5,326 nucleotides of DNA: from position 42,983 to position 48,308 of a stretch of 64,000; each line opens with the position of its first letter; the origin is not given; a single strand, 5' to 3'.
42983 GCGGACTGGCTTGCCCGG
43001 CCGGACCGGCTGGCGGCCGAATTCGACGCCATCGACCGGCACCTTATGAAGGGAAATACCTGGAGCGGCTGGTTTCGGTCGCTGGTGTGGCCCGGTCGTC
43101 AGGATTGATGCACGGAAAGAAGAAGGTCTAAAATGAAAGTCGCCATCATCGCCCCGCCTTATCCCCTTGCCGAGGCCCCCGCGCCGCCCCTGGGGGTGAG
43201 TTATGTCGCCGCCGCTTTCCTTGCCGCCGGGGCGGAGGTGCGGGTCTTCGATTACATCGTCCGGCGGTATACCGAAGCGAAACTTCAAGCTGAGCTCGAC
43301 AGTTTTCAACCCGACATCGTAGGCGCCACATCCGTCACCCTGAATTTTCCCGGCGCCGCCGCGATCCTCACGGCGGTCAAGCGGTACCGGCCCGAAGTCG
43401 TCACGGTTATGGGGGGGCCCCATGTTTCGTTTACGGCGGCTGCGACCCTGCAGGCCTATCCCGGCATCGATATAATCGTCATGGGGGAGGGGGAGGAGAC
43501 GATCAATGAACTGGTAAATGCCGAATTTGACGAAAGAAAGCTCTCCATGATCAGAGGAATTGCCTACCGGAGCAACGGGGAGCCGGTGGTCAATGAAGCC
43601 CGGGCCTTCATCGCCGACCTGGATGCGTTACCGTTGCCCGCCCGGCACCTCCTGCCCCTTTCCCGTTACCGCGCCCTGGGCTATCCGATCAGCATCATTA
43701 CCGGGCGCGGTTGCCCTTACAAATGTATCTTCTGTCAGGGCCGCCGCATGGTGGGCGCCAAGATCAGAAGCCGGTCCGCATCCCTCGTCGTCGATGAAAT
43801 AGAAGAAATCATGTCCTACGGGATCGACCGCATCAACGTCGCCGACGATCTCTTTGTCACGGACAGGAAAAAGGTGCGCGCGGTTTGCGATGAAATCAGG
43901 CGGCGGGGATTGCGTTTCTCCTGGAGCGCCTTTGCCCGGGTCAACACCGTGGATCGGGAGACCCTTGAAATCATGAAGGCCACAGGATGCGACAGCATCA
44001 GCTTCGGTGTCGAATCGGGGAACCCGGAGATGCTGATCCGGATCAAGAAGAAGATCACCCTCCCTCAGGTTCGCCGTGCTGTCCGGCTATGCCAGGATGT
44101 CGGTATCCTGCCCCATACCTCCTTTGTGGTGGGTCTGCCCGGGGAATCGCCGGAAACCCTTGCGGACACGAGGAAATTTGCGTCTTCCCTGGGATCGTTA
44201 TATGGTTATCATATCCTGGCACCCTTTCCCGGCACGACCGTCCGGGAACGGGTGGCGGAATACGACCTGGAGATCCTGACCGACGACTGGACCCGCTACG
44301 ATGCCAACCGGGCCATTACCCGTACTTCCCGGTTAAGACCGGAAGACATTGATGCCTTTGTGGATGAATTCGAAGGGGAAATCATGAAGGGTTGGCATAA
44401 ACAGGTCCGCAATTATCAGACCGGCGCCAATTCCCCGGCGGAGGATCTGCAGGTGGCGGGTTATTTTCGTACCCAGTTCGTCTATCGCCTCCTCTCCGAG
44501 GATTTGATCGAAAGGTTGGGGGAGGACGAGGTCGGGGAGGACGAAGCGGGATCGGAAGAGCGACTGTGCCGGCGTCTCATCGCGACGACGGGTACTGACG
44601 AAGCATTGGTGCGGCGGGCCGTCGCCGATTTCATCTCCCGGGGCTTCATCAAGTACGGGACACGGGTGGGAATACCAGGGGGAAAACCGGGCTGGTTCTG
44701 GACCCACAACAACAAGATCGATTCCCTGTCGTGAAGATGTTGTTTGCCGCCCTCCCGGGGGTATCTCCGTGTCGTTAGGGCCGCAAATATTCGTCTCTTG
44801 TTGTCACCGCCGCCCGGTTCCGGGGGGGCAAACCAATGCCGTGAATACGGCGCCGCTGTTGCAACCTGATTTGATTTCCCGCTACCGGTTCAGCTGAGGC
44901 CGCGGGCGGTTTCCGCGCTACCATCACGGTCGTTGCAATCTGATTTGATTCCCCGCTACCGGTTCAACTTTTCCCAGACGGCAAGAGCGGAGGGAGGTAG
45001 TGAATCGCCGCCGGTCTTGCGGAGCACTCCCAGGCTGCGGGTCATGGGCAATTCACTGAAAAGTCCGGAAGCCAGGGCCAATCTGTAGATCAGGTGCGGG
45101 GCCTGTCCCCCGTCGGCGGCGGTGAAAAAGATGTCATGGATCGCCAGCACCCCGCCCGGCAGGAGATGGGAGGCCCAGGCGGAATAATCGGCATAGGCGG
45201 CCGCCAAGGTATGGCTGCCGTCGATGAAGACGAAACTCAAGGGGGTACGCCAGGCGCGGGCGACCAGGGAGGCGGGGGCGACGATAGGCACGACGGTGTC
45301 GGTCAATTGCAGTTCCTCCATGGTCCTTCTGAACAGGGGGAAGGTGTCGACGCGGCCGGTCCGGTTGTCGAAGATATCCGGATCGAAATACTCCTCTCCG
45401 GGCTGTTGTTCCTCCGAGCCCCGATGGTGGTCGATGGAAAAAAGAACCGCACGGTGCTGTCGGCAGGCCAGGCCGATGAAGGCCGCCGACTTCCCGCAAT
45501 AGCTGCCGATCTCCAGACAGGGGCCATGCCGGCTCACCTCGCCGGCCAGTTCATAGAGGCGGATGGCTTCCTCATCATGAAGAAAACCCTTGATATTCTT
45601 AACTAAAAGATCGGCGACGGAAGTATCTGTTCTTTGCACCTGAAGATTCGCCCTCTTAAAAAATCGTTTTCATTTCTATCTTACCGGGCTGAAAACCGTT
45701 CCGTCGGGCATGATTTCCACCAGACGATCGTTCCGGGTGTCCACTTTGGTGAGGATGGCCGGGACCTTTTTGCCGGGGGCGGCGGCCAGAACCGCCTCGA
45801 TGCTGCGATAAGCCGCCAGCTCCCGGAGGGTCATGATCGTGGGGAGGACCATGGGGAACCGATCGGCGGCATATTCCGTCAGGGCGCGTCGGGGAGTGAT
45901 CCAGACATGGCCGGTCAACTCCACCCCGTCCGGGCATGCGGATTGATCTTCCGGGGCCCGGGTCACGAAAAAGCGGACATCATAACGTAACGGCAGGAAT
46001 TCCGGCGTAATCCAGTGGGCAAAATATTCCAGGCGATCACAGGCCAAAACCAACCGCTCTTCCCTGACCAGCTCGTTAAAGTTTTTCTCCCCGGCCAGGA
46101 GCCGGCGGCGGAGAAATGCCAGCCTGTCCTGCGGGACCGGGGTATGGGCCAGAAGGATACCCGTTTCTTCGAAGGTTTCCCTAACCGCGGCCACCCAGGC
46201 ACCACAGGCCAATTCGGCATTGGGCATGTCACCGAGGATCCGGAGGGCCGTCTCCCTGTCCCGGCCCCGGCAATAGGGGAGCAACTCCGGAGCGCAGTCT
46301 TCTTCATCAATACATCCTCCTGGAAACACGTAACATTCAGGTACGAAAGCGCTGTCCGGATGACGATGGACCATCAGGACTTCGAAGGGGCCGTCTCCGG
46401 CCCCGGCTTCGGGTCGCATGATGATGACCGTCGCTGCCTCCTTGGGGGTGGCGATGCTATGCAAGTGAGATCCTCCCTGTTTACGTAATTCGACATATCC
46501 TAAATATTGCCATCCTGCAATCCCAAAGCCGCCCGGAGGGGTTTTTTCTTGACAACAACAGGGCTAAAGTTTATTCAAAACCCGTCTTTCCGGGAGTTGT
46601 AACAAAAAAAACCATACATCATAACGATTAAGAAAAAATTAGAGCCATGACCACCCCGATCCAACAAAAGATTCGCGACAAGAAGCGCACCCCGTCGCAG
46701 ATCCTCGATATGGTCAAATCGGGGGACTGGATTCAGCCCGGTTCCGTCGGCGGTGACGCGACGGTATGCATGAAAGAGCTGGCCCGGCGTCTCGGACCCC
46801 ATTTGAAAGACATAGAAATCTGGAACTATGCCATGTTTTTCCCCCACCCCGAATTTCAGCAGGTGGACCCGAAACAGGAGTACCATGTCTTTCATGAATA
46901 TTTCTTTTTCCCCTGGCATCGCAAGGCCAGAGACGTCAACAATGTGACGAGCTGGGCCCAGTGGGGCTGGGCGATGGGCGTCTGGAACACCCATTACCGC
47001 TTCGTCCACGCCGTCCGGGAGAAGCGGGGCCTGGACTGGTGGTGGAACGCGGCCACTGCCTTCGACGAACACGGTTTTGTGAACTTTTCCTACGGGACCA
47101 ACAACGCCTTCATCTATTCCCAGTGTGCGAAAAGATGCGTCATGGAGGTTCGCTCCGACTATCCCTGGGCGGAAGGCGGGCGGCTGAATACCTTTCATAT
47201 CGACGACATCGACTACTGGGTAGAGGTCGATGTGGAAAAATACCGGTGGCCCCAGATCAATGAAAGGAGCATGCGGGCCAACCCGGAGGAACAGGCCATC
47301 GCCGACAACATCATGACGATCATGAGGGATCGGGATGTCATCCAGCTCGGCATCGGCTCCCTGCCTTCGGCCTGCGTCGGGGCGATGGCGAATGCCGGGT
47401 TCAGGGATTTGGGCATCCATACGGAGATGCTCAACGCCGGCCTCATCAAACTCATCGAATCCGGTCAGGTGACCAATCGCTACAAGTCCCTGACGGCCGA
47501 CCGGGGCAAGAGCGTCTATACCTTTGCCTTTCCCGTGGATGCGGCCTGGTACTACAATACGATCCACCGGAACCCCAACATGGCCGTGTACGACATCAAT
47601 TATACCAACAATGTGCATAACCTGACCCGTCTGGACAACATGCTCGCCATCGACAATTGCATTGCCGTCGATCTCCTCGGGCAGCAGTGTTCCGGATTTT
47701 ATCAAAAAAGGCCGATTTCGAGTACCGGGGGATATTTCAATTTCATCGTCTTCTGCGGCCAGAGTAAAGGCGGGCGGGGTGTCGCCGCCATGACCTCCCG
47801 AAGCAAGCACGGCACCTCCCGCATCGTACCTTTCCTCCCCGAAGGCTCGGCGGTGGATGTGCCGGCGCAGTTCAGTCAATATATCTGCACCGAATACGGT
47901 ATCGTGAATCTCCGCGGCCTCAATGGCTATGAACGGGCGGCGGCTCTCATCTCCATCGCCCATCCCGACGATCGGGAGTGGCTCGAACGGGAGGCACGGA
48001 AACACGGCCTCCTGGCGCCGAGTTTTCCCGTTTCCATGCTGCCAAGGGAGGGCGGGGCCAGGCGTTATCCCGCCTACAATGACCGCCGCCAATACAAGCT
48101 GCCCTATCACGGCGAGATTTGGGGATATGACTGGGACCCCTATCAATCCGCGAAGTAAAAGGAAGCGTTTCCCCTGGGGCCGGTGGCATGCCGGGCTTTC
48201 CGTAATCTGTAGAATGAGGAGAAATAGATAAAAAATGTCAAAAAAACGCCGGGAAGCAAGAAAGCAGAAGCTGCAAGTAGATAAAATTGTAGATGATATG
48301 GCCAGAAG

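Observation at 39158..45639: Apparently complete methylmannose-polysaccharide (MMP)-like biosynthesis locus in an anaerobic Deltaproteobacterium, with extra tailoring enzymes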

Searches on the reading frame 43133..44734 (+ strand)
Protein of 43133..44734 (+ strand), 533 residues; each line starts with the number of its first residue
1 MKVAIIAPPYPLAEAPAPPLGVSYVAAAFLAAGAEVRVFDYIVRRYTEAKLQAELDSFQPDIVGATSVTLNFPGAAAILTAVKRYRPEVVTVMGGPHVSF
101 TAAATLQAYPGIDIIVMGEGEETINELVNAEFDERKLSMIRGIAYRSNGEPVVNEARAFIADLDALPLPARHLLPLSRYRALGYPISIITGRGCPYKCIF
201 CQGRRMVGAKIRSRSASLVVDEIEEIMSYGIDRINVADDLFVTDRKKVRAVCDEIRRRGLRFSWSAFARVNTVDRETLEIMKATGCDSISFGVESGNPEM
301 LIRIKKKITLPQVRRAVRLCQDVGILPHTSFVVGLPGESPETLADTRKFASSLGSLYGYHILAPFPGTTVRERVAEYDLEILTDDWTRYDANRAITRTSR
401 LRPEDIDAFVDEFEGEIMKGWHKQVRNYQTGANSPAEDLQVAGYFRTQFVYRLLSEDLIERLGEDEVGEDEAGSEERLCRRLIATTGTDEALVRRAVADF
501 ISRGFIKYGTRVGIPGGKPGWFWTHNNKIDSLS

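Call 3: search_protein_families(library=pfam, proteins=[window:43133-44734:+], max_evalue=0.001)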
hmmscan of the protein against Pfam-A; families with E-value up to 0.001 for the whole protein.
window:43133-44734:+ (533 aa): 2 families
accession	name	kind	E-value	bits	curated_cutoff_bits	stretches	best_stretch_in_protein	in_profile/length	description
PF04055.27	Radical_SAM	-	4e-25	89.3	29.5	1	188-350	1-166/166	Radical SAM superfamily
PF02310.24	B12-binding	-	7.6e-25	87.5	32.1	1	16-127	11-120/121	B12 binding domain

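Call 4: search_protein_families(library=ncbifam, proteins=[window:43133-44734:+], max_evalue=0.001)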
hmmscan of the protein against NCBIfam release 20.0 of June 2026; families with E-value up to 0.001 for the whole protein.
window:43133-44734:+ (533 aa): 26 families (the best 25 are shown)
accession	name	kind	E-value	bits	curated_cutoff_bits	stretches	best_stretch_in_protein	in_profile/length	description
TIGR02026.1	BchE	equivalog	4.9e-59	200.5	481.35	1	5-411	4-421/497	magnesium-protoporphyrin IX monomethyl ester anaerobic oxidative cyclase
NF050148.1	rSAM_ApyD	equivalog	3.1e-55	187.8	750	1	18-373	24-392/645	RiPP biosynthesis radical SAM protein ApyD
TIGR03471.1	HpnJ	equivalog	1.2e-54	186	577.6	1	67-375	76-388/472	hopanoid biosynthesis associated radical SAM protein HpnJ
TIGR04479.1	bcpD_PhpK_rSAM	subfamily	1.1e-45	156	600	1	46-351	95-407/504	PhpK family radical SAM P-methyltransferase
TIGR04072.2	rSAM_ladder_B12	equivalog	4e-41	141.1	360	1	16-348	15-344/443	lipid biosynthesis B12-binding/radical SAM protein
TIGR04367.1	HpnR_B12_rSAM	equivalog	6.8e-41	140.3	650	1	19-398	22-394/490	hopanoid C-3 methylase HpnR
TIGR04385.1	B12_rSAM_cofa1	equivalog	2.5e-40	139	450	1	19-353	20-364/438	B12 lower ligand biosynthesis radical SAM protein BzaD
NF038361.1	rSAM_Sden_1168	equivalog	4e-40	137.9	575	1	17-413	83-511/560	Sden_1168 family B12-binding radical SAM P-methyltransferase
TIGR04014.1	B12_SAM_MJ_0865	equivalog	5.3e-38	130.9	360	1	80-376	59-360/434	methyl-coenzyme M reductase glutamine C-methyltransferase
TIGR04013.1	B12_SAM_MJ_1487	hypoth_equivalog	2e-37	129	251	1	47-373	30-356/382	TIGR04013 family B12-binding domain/radical SAM domain-containing protein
TIGR03975.1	rSAM_ocin_1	subfamily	1.5e-32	112.9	281.85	1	42-344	112-421/606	RiPP maturation radical SAM C-methyltransferase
NF033712.0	B12_rSAM_KedN5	subfamily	4.4e-32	111.1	700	1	30-359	33-377/624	KedN5 family methylcobalamin-dependent radical SAM C-methyltransferase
TIGR04295.1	B12_rSAM_oligo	hypoth_equivalog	1.4e-29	103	400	1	16-309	22-317/422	TIGR04295 family B12-binding domain-containing radical SAM protein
NF033070.1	rSAM_AprD4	equivalog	3.4e-28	98.7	500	1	159-413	166-430/456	AprD4 family radical SAM diol-dehydratase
NF045585.1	rSAM_slr0320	equivalog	2.3e-21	75.9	775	1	79-377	129-436/511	photosystem II high light acclimation radical SAM protein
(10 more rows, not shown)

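Call 32: search_solved_structures(query=window:43133-44734:+, max_evalue=0.001)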
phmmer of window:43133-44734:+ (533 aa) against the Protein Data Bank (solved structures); distinct sequences matched with E-value up to 0.001: 7.
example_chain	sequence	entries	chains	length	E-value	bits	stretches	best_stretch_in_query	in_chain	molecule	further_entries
6fd2_B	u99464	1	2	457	1.9e-22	82.8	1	160-415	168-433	Putative apramycin biosynthetic oxidoreductase 4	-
9ccb_A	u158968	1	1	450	1.5e-21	79.9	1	91-375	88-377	Radical SAM core domain-containing protein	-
6wte_A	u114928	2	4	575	8.5e-17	64.1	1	176-377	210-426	B12-binding domain-containing protein | Tryptophan-C2-methyltransferase containing B12-binding domain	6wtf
7kdx_A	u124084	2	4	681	6.2e-16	61.3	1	41-346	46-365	Methyltransferase TokK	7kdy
5ul2_A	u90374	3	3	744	6e-11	44.8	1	35-332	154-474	OxsB protein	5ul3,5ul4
9n1b_A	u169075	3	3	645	6.4e-11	44.8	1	49-392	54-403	Radical SAM protein | Radical SAM enzyme CysS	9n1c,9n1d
2qgq_A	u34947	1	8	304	0.00082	21.3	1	191-368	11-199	Protein TM_1862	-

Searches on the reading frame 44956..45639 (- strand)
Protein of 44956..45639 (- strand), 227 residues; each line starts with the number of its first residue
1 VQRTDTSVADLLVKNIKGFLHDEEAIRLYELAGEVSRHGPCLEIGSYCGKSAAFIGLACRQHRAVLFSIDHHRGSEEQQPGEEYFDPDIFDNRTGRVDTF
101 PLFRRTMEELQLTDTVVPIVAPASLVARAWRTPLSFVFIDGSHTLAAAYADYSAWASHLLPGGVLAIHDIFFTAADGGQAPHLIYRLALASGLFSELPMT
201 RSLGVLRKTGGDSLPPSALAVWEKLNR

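Call 3: search_protein_families(library=pfam, proteins=[window:44956-45639:-], max_evalue=0.001)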
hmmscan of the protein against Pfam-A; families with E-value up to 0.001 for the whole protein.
window:44956-45639:- (227 aa): 1 family
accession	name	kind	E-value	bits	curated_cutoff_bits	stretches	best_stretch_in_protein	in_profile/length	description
PF13578.12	Methyltransf_24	-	2.1e-21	77.2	26.3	1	42-170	1-105/105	Methyltransferase domain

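Call 4: search_protein_families(library=ncbifam, proteins=[window:44956-45639:-], max_evalue=0.001)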
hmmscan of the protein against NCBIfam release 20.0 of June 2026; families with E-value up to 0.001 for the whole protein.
window:44956-45639:- (227 aa): 0 families

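Call 5: search_solved_structures(query=window:44956-45639:-, max_evalue=0.01, show_alignments=2)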
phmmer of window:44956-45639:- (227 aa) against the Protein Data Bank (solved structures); distinct sequences matched with E-value up to 0.01: 1.
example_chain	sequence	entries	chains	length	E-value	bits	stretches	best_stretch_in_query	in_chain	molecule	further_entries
6g7d_A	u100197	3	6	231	2.4e-57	197.4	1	5-220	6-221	Methyltransferase domain protein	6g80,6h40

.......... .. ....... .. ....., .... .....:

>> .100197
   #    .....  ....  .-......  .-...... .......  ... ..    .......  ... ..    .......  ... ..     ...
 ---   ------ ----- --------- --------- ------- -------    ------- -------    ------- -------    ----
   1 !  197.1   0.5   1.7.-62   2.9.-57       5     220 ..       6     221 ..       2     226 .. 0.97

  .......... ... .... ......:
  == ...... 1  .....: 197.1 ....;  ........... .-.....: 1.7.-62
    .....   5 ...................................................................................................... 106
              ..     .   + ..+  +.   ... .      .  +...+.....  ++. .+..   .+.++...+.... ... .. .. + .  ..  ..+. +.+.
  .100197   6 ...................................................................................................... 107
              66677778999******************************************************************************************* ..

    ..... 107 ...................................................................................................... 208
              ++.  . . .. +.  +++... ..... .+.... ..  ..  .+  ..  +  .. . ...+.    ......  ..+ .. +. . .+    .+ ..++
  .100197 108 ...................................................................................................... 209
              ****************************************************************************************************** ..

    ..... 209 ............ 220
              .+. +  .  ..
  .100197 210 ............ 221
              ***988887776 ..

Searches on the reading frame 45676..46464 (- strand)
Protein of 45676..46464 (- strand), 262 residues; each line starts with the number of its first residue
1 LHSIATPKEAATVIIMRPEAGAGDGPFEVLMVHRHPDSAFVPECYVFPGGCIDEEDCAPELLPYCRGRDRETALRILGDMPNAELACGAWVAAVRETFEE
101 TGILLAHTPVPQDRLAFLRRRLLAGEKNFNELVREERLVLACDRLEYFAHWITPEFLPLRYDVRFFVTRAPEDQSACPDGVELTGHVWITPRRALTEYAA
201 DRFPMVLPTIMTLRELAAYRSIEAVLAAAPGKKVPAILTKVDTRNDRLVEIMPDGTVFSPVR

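Call 3: search_protein_families(library=pfam, proteins=[window:45676-46464:-], max_evalue=0.001)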
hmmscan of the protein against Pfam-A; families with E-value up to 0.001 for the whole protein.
window:45676-46464:- (262 aa): 1 family
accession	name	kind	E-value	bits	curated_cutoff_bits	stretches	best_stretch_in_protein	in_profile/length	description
PF00293.34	NUDIX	-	1.8e-05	25.2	21.1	0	89-119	44-67/134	NUDIX domain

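Call 4: search_protein_families(library=ncbifam, proteins=[window:45676-46464:-], max_evalue=0.001)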
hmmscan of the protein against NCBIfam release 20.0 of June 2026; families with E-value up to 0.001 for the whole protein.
window:45676-46464:- (262 aa): 0 families

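Call 81: search_solved_structures(query=window:45676-46464:-, max_evalue=0.01)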
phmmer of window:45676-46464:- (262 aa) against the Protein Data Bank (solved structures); distinct sequences matched with E-value up to 0.01: 1.
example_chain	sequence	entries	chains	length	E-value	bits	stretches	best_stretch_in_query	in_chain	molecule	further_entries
3qsj_A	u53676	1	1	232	5.1e-14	55.5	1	8-227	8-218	NUDIX hydrolase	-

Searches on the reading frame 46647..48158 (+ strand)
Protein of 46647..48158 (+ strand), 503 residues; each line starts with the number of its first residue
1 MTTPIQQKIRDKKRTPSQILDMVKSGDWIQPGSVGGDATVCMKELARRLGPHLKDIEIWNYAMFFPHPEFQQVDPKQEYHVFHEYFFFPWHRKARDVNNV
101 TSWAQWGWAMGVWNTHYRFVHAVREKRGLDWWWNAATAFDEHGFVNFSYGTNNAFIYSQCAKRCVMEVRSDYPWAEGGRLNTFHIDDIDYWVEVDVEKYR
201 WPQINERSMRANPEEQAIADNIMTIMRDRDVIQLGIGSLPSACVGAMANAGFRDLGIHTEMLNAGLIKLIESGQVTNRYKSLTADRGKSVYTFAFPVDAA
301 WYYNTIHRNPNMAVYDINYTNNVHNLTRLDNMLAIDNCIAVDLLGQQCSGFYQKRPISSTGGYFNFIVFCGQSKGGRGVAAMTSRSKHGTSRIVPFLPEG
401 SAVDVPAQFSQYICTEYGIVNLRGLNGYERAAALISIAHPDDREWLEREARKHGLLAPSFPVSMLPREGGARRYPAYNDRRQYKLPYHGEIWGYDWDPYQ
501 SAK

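Call 49: search_protein_families(library=pfam, proteins=[window:46647-48158:+], max_evalue=0.00001)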
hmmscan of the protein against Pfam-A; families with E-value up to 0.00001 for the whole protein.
window:46647-48158:+ (503 aa): 1 family
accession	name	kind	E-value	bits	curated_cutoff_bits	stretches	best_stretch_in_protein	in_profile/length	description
PF13336.12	AcetylCoA_hyd_C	-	1e-42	146.1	23.7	1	303-450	6-154/154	Acetyl-CoA hydrolase/transferase C-terminal domain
